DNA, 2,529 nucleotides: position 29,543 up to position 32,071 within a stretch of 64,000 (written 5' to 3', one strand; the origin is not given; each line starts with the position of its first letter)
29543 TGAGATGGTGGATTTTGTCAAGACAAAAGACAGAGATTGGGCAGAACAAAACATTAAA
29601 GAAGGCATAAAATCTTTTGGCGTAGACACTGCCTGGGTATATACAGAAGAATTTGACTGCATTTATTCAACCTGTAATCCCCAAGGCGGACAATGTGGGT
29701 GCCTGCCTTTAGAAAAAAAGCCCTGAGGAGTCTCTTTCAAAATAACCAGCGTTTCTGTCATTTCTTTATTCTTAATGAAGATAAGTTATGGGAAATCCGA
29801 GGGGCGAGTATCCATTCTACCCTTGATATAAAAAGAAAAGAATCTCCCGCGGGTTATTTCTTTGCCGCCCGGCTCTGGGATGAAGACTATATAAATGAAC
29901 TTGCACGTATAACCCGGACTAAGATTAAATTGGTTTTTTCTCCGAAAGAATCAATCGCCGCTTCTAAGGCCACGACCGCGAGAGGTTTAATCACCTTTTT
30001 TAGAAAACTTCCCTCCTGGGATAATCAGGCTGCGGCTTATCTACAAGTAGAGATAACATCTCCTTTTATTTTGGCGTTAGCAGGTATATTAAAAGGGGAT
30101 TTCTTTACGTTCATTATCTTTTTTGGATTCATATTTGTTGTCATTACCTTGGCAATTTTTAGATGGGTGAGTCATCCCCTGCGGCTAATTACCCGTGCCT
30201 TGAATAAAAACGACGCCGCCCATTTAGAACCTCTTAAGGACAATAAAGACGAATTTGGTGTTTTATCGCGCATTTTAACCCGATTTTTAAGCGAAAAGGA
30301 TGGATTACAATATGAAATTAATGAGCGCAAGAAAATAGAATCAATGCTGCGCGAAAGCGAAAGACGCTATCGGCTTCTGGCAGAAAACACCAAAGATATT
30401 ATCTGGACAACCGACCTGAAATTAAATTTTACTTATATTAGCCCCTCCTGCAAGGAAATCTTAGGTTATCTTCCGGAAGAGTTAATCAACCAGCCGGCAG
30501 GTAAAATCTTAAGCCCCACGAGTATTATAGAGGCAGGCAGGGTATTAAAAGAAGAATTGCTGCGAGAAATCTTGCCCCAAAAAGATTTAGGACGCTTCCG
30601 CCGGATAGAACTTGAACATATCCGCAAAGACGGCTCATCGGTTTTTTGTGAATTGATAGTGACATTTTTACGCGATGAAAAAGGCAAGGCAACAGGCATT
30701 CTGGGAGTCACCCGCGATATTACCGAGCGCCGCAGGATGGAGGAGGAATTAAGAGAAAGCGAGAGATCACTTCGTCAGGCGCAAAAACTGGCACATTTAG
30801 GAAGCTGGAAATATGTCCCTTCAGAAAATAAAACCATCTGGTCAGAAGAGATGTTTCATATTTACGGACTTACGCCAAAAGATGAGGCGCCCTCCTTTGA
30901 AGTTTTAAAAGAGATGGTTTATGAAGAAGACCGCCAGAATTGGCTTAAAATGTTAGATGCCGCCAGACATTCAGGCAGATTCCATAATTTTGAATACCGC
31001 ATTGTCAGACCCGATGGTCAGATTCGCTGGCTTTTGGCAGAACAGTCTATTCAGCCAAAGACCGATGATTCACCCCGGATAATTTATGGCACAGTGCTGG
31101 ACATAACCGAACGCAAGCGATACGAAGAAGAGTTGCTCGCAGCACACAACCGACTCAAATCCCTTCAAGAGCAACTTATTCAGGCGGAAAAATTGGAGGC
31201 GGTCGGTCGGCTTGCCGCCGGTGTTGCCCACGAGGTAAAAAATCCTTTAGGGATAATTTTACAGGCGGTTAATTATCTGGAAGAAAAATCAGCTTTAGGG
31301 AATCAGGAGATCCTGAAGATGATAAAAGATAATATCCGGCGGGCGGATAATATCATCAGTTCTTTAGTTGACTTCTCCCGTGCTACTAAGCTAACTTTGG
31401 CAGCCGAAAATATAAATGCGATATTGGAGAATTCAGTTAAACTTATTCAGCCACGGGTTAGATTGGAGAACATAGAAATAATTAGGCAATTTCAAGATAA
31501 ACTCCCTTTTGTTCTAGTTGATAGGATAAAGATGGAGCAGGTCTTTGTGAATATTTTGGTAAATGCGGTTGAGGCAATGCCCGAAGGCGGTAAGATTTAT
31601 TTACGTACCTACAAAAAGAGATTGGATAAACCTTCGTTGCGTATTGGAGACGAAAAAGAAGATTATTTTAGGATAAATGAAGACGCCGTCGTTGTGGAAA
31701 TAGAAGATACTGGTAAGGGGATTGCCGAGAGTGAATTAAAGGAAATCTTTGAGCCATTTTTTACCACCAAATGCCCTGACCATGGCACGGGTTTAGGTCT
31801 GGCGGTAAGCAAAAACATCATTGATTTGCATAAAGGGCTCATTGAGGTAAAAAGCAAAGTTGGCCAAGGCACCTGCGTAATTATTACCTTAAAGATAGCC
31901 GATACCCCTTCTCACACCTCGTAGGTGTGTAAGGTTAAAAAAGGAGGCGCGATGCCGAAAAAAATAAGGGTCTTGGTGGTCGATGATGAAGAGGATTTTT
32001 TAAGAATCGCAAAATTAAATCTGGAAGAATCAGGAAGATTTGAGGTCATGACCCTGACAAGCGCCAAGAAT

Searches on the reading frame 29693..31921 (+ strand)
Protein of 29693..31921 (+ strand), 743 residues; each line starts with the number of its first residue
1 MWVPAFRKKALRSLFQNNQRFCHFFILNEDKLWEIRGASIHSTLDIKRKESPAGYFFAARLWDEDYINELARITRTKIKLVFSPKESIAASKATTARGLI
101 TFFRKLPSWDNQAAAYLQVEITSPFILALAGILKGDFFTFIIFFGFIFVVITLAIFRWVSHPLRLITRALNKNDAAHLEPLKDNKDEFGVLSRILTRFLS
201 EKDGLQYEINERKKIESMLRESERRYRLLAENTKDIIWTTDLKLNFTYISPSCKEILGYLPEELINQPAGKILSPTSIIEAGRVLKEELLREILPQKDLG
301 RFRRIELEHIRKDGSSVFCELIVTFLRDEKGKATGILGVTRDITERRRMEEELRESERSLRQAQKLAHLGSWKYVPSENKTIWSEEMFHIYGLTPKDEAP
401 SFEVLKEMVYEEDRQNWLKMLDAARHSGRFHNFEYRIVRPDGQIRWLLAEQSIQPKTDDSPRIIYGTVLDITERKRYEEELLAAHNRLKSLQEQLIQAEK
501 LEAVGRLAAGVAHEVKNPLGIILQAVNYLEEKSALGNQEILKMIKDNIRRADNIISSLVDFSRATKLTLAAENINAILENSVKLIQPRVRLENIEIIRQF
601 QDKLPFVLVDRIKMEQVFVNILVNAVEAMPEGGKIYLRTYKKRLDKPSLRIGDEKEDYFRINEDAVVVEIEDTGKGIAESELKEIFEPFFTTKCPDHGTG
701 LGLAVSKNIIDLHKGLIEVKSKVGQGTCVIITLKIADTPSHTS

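Call 68: search_protein_families(library=pfam, proteins=[window:29693-31921:+], max_evalue=0.00001)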
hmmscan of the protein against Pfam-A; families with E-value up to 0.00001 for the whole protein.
window:29693-31921:+ (743 aa): 6 families
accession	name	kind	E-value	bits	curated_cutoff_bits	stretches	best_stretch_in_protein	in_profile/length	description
PF02518.31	HATPase_c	-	1.2e-22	80.8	26.4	1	610-735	2-109/111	Histidine kinase-, DNA gyrase B-, and HSP90-like ATPase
PF08447.18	PAS_3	-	7.6e-20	71.4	25.6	1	382-467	3-88/89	PAS fold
PF13426.13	PAS_9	-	8.2e-19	68.2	27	1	235-345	2-103/103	PAS domain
PF00989.32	PAS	-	6.8e-14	52.3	22.6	1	225-343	2-113/113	PAS fold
PF08448.16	PAS_4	-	8.5e-13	48.9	23.1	1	231-348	2-110/110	PAS fold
PF00512.31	HisKA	-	8.5e-10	39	26.9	1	505-564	3-63/66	His Kinase A (phospho-acceptor) domain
